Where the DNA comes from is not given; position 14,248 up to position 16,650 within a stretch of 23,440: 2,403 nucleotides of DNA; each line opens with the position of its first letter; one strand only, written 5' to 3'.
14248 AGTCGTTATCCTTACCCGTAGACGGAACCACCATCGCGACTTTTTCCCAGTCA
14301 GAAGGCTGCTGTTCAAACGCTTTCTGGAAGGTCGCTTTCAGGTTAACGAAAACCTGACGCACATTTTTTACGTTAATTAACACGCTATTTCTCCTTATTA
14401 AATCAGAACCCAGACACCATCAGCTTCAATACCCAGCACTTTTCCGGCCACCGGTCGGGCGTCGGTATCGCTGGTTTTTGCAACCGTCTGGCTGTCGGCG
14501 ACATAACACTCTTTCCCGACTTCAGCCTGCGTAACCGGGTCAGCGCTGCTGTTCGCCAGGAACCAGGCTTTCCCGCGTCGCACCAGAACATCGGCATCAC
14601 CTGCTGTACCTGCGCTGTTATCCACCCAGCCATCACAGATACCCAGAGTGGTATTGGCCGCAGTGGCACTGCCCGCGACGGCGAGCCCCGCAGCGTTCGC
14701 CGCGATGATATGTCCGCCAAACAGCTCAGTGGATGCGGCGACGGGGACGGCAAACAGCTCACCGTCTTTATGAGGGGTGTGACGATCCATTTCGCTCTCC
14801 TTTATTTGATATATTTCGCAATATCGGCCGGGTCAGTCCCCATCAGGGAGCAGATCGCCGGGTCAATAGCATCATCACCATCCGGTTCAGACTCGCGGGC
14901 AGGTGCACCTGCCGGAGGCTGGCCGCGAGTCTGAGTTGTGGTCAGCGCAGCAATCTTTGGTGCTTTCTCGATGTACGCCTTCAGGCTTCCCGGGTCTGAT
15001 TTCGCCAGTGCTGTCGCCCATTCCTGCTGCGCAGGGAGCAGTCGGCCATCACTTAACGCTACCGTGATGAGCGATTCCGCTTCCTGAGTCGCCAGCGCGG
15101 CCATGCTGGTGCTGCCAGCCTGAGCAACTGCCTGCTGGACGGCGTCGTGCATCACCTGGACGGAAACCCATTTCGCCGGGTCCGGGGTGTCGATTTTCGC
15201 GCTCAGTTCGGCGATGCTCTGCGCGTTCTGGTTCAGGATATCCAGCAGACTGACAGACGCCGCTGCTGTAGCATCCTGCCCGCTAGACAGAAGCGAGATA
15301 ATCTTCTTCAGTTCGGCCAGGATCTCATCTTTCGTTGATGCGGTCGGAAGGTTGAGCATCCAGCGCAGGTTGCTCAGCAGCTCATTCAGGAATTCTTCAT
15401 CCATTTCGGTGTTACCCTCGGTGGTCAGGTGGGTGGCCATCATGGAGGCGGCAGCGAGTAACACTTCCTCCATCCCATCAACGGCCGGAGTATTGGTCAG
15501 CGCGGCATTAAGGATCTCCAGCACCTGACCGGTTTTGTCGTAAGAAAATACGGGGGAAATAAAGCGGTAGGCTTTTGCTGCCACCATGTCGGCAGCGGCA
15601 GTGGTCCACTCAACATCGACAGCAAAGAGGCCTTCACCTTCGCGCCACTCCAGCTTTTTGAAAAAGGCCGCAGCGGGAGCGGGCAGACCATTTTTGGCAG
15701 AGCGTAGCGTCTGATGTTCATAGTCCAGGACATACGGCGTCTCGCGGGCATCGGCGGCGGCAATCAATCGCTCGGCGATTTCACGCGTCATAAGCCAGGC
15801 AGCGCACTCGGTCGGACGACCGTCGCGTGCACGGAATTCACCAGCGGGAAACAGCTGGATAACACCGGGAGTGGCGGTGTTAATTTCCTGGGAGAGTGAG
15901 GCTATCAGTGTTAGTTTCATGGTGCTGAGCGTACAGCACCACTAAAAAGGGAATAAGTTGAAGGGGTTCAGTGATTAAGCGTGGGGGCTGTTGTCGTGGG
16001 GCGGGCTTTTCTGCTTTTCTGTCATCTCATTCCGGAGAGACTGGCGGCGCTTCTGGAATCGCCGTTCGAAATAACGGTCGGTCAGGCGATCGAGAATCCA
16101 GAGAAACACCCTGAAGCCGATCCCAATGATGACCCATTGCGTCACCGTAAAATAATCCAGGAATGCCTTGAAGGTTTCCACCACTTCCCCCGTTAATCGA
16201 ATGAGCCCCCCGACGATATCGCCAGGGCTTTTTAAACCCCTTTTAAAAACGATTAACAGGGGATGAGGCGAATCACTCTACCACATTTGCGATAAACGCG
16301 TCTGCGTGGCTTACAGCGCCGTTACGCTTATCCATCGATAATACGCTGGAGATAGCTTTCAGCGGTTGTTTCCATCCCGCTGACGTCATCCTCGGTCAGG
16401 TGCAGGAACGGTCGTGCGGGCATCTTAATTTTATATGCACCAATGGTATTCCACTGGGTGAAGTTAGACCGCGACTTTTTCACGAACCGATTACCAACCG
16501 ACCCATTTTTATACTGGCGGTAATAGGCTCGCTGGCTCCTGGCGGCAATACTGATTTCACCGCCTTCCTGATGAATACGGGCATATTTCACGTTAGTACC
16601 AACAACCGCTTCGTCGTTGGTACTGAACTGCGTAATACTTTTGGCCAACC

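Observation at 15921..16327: ~400-bp insertion between the G-like and I-like genes encoding a small membrane protein (candidate moron)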

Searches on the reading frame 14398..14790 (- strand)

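Call 4: search_protein_families(library=pfam, proteins=[window:14398-14790:-], max_evalue=0.1)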
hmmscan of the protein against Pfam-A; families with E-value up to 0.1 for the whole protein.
window:14398-14790:- (130 aa): 1 family
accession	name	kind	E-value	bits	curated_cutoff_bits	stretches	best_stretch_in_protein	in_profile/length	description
PF10772.14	Phage_HP1_Orf24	-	0.021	15.3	25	1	26-69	9-51/134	Bacteriophage HP1, Orf24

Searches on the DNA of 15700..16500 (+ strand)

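Call 3: search_dna_similar(query=window:15700-16500:+, collection=phages, mode=distant, max_rows=30)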
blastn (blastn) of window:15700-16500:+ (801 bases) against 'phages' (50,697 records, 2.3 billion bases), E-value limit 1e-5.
Records with a match: 1; places in all: 1; records where one place covers at least 80% of the query: 0.
Best place of each record, by identity: 60-80% 1.
By first word of the organism name: Klebsiella 1.
By host as written in the record: Klebsiella pneumoniae ST405-OXA48 1.
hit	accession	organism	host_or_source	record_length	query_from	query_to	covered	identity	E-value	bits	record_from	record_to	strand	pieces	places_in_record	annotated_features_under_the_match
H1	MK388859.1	Klebsiella phage ST405-OXA48phi1.1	Klebsiella pneumoniae ST405-OXA48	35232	1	274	34%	70.7%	1e-24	120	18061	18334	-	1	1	hypothetical protein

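Call 5: search_rna_families(source=window, start=15700, end=16500, threshold=evalue, max_evalue=1)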
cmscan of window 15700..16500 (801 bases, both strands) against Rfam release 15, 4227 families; matches with E-value up to 1: 0.
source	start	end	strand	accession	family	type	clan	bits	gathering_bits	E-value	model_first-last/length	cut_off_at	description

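Call 7: search_dna_similar(query=window:15700-16500:+, collection=ecoli_genomes, mode=near, max_rows=20)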
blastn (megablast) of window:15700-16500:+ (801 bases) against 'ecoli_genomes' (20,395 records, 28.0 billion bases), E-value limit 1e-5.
Records with a match: 1; places in all: 1; records where one place covers at least 80% of the query: 0.
Genomes with a match: 1 of 5426; with a place that covers at least 80% of the query: 0. Places per genome that has any: lowest 1, median 1, highest 1. On chromosomes: 1 places; on plasmids: 0.
Best place of each record, by identity: 80-90% 1.
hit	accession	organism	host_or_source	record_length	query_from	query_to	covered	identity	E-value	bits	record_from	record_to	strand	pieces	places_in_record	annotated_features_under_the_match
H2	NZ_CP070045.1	Escherichia coli strain FDAARGOS_1303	Homo sapiens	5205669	4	244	30%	83.5%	5e-55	224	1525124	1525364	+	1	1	phage protease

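Call 20: get_annotated_region(hit=H2, flank=2500)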
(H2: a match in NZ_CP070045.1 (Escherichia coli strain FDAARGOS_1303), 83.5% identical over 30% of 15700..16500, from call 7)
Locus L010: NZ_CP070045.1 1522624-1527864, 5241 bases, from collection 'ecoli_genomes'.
description: Escherichia coli strain FDAARGOS_1303 chromosome, complete genome
organism: Escherichia coli strain FDAARGOS_1303 (NCBI taxid 562)
replicon: chromosome; assembly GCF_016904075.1
host: Homo sapiens; source: missing; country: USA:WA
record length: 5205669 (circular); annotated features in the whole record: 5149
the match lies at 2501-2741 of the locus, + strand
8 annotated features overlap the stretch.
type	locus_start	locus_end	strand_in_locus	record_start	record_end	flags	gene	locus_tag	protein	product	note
CDS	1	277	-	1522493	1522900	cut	-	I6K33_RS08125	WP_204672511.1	HI1506-related protein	-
CDS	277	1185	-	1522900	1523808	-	-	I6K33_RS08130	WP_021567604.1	Mu-like prophage major head subunit gpT family protein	-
CDS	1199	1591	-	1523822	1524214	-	-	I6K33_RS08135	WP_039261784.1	hypothetical protein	-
CDS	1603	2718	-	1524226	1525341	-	-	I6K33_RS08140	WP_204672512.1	phage protease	-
CDS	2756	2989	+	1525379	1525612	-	-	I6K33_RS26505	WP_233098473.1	hypothetical protein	-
CDS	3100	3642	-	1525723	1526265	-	-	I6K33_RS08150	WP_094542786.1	phage virion morphogenesis protein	-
CDS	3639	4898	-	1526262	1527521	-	-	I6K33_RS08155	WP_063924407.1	phage head morphogenesis protein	-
CDS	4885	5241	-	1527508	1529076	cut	-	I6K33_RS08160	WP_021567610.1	DUF935 domain-containing protein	-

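Call 21: get_annotated_region(hit=H1, flank=2500)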
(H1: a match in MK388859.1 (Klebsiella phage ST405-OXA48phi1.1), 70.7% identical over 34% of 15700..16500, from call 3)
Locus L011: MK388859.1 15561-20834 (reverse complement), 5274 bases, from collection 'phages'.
description: Klebsiella phage ST405-OXA48phi1.1, complete genome.
organism: Klebsiella phage ST405-OXA48phi1.1 (NCBI taxid 2516434)
taxonomy: Viruses; Duplodnaviria; Heunggongvirae; Uroviricota; Caudoviricetes
host: Klebsiella pneumoniae ST405-OXA48; source: -; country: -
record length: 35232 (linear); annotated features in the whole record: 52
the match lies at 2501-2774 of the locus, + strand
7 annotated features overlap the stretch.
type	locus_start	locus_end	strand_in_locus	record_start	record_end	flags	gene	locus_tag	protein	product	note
CDS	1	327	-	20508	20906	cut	-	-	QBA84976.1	hypothetical protein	Mu-like prophage FluMu protein gp35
CDS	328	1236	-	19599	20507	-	-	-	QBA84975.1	head protein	-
CDS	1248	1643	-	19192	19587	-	-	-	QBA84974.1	capsid stabilizing protein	Capsid stabilizing protein, major capsid protein (Pseudoalteromonas phage TW1)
CDS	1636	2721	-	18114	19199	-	-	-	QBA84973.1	hypothetical protein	Mu-like prophage I family protein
CDS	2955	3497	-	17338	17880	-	-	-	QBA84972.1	virion morphogenesis protein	-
CDS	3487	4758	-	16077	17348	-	-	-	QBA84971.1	head morphogenesis protein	-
CDS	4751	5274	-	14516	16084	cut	-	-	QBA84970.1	hypothetical protein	Mu-like prophage FluMu protein gp29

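Call 94: search_dna_similar(query=L010:2760-3000:-, collection=ecoli_genomes, mode=near, max_rows=25)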
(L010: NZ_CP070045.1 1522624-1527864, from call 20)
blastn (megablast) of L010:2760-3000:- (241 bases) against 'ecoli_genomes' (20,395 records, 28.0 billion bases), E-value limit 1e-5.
Records with a match: 1; places in all: 1; records where one place covers at least 80% of the query: 1.
Genomes with a match: 1 of 5426; with a place that covers at least 80% of the query: 1. Places per genome that has any: lowest 1, median 1, highest 1. On chromosomes: 1 places; on plasmids: 0.
Best place of each record, by identity: >=99% 1.
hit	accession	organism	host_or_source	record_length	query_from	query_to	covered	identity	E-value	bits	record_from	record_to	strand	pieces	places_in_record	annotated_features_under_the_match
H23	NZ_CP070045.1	Escherichia coli strain FDAARGOS_1303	Homo sapiens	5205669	1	241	100%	100.0%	3e-122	446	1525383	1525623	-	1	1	hypothetical protein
